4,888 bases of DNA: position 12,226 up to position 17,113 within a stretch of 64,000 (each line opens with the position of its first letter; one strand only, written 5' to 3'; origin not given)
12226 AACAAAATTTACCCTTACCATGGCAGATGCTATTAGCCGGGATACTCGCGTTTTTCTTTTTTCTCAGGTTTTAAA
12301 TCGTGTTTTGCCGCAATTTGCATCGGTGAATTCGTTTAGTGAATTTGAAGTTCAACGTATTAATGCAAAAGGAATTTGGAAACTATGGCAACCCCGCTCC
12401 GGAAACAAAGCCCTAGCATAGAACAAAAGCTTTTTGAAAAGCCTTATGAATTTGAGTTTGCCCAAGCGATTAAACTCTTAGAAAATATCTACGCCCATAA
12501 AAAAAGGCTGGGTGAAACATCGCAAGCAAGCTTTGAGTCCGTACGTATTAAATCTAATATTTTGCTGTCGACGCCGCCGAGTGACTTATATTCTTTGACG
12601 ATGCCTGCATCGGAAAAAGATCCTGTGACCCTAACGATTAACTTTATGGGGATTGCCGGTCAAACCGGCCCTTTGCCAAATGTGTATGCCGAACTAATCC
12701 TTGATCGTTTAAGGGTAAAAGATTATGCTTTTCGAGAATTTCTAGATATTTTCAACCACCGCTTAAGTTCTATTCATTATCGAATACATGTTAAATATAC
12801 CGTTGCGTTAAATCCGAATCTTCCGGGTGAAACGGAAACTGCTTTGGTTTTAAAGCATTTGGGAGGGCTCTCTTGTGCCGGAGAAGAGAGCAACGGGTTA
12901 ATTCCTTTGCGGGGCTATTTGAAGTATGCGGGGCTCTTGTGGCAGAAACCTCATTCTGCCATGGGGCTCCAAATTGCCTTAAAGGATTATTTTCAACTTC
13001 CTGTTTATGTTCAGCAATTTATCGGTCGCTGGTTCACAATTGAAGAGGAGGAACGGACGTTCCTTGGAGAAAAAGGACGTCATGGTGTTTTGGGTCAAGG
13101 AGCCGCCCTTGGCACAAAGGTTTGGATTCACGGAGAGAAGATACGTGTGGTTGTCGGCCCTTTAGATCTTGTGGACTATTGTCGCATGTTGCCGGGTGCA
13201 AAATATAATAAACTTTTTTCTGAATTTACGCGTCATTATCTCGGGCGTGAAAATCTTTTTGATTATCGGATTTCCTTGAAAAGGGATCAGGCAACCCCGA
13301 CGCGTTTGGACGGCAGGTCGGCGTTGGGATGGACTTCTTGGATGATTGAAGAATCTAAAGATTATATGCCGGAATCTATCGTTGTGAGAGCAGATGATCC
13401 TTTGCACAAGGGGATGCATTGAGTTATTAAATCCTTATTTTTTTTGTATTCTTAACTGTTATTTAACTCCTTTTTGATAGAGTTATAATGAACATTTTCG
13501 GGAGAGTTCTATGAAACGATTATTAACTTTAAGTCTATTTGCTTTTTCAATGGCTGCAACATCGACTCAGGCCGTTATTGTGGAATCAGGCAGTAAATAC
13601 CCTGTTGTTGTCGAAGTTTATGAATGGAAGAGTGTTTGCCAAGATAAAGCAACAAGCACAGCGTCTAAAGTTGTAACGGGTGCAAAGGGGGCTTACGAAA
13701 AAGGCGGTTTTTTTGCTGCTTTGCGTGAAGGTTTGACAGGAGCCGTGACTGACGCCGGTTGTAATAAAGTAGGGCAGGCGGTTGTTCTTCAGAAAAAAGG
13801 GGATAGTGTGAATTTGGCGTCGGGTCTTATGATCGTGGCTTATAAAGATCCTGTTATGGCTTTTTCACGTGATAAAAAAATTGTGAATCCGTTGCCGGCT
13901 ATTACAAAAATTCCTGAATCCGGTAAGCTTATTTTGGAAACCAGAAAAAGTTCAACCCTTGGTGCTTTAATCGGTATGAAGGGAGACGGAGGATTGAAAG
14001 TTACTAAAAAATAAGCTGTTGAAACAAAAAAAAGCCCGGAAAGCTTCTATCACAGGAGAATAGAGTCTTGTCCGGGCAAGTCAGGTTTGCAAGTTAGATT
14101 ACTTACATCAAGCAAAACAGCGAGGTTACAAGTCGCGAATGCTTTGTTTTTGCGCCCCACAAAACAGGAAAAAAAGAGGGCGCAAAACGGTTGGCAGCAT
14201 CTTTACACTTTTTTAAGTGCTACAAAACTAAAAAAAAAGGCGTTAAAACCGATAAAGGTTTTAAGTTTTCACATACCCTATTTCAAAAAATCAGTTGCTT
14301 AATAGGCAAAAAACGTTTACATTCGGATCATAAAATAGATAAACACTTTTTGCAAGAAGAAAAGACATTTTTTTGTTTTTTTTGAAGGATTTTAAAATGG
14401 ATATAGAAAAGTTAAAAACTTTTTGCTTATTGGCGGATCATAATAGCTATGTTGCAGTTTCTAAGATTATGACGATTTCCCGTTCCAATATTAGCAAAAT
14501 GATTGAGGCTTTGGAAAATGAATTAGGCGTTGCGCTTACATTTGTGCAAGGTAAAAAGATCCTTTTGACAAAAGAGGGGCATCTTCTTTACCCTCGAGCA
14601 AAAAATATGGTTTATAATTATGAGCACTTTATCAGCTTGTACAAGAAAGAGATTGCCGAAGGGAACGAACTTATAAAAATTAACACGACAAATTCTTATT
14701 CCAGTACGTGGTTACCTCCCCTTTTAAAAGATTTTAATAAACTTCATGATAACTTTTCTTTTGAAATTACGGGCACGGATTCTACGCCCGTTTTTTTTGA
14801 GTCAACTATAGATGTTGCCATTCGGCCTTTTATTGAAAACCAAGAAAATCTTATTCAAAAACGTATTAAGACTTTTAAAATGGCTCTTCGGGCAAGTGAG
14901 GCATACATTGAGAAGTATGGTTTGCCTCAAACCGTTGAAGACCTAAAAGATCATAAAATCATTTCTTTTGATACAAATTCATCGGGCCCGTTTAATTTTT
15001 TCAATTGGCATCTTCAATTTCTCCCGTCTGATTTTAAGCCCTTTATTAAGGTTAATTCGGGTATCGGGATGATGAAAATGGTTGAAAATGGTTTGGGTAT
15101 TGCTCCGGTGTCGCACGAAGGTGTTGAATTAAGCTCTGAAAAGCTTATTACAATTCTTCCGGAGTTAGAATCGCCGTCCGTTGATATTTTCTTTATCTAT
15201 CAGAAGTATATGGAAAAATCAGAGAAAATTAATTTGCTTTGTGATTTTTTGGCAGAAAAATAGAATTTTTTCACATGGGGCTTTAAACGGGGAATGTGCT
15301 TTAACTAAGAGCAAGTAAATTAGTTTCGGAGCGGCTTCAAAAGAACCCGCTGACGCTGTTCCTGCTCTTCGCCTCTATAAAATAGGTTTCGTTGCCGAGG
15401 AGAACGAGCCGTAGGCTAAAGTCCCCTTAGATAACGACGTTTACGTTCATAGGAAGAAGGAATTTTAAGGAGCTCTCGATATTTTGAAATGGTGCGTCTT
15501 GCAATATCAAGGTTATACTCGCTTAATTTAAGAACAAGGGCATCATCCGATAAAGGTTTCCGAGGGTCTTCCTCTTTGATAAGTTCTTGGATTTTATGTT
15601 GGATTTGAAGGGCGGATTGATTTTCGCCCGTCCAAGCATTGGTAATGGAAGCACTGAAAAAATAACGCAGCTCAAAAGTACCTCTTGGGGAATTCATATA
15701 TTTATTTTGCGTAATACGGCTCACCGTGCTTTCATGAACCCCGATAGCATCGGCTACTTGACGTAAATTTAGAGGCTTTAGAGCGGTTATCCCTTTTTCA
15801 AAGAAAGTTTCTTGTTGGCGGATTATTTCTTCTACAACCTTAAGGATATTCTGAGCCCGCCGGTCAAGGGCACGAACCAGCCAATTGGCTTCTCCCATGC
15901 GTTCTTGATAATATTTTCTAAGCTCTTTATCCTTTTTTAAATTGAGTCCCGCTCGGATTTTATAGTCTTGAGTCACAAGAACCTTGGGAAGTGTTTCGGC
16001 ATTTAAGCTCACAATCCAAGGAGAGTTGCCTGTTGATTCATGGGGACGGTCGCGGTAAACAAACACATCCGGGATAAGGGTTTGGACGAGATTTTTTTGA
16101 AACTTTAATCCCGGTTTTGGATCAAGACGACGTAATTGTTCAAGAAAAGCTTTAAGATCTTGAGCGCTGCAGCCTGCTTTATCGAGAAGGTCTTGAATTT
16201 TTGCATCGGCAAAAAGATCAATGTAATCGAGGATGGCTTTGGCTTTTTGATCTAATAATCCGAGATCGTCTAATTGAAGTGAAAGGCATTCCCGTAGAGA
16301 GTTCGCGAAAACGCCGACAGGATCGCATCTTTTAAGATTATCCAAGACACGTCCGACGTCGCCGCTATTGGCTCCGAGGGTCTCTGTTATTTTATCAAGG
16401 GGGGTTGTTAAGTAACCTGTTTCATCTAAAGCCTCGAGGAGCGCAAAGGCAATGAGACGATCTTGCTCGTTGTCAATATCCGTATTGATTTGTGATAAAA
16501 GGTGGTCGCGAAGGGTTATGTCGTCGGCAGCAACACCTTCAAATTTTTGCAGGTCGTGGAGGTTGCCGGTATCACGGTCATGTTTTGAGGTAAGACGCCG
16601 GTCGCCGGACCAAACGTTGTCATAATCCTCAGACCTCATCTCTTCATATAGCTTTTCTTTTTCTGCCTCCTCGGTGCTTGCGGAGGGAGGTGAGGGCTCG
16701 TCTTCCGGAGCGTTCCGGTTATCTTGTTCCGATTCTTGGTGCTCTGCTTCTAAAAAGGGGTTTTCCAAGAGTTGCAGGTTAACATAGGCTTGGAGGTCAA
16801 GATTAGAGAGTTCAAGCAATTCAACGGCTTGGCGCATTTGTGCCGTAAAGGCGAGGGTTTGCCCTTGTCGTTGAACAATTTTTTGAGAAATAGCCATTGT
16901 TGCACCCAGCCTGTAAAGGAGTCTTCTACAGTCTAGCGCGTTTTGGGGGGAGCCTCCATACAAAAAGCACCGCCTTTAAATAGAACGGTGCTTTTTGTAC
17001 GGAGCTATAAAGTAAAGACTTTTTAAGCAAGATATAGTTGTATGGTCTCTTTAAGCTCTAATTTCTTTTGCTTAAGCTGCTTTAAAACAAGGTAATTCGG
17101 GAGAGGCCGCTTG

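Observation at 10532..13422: Intact but orphan tssF-tssG (T6SS baseplate wedge) pair attached to the end of a late-flagellar gene string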

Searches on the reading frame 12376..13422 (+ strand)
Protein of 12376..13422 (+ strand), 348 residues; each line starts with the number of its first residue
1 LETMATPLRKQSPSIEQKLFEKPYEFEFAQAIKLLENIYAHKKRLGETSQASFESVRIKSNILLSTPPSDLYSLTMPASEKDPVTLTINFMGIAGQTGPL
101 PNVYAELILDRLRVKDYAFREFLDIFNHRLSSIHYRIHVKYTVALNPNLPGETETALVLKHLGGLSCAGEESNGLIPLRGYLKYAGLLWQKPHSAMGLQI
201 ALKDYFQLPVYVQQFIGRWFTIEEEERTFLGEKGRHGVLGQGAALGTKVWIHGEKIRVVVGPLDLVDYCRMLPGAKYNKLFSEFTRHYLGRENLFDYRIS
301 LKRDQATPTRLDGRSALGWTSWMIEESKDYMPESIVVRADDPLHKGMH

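Call 3: search_protein_families(library=pfam, proteins=[window:12376-13422:+], max_evalue=0.01)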
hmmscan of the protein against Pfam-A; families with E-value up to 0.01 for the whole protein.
window:12376-13422:+ (348 aa): 1 family
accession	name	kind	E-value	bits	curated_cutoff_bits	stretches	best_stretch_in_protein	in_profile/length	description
PF06996.16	T6SS_TssG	-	4.9e-79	266.2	24.6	1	23-323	2-303/304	Type VI secretion, TssG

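Call 30: search_protein_families(library=ncbifam, proteins=[window:12385-13422:+], max_evalue=0.01)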
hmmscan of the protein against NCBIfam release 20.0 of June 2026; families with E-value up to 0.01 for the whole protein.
window:12385-13422:+ (345 aa): 1 family
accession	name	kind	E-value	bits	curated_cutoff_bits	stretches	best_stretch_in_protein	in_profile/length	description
TIGR03347.1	VI_chp_1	equivalog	5.1e-74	249.1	143.3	1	20-320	2-299/300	type VI secretion system baseplate subunit TssG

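Call 54: search_solved_structures(query=window:12385-13422:+, max_evalue=0.001)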
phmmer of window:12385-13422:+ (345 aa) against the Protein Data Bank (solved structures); distinct sequences matched with E-value up to 0.001: 3.
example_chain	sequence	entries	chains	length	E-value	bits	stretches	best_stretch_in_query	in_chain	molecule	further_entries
6giy_C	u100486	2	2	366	4.7e-13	51.9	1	20-195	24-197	TssG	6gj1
6n38_G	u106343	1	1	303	2.4e-10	43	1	63-195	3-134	Putative type VI secretion protein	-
6gj3_C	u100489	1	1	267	0.00052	22.2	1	114-195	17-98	TssG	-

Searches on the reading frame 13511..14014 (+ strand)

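Call 3: search_protein_families(library=pfam, proteins=[window:13511-14014:+], max_evalue=0.01)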
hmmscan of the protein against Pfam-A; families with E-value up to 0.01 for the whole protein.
window:13511-14014:+ (167 aa): 0 families

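Call 30: search_protein_families(library=ncbifam, proteins=[window:13511-14014:+], max_evalue=0.01)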
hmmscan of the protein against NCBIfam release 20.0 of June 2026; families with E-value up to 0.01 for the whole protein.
window:13511-14014:+ (167 aa): 0 families

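Call 51: search_protein_families(library=pfam, proteins=[window:13511-14014:+], max_evalue=1)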
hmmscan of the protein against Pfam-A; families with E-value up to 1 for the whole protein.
window:13511-14014:+ (167 aa): 1 family
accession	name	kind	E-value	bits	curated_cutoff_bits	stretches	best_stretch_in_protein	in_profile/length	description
PF20455.3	DUF6708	-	0.15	12.3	27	1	26-98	45-105/200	Family of unknown function (DUF6708)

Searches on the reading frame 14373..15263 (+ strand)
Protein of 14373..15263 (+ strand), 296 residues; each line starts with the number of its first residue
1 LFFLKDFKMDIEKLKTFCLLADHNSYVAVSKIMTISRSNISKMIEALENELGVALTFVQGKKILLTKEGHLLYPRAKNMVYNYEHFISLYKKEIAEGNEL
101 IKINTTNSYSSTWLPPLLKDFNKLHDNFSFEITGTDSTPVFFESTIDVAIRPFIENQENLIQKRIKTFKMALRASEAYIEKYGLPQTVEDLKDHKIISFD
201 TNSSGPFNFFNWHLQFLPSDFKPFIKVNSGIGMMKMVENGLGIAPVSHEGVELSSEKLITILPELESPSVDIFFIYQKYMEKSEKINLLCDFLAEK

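Call 3: search_protein_families(library=pfam, proteins=[window:14373-15263:+], max_evalue=0.01)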
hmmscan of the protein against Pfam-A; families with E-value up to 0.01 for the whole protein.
window:14373-15263:+ (296 aa): 2 families
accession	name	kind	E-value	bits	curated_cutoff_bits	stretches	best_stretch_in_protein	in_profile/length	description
PF03466.25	LysR_substrate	-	3.2e-20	72.8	28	1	99-295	6-206/209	LysR substrate binding domain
PF00126.33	HTH_1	-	6.4e-10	39.3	26.6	1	12-70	2-60/60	Bacterial regulatory helix-turn-helix protein, lysR family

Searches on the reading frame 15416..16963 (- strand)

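Call 5: search_protein_families(library=pfam, proteins=[window:15416-16963:-], max_evalue=0.001)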
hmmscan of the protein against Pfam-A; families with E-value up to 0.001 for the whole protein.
window:15416-16963:- (515 aa): 3 families
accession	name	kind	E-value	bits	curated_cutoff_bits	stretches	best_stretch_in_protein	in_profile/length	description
PF04552.19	Sigma54_DBD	-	3.8e-64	215.7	22.8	1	350-509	2-160/160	Sigma-54, DNA binding domain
PF04963.19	Sigma54_CBD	-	2.7e-46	158.1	22.9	1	141-334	2-185/185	Sigma-54 factor, core binding domain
PF00309.25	Sigma54_AID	-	8.6e-14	51.6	23.8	1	30-72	3-45/46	Sigma-54 factor, Activator interacting domain (AID)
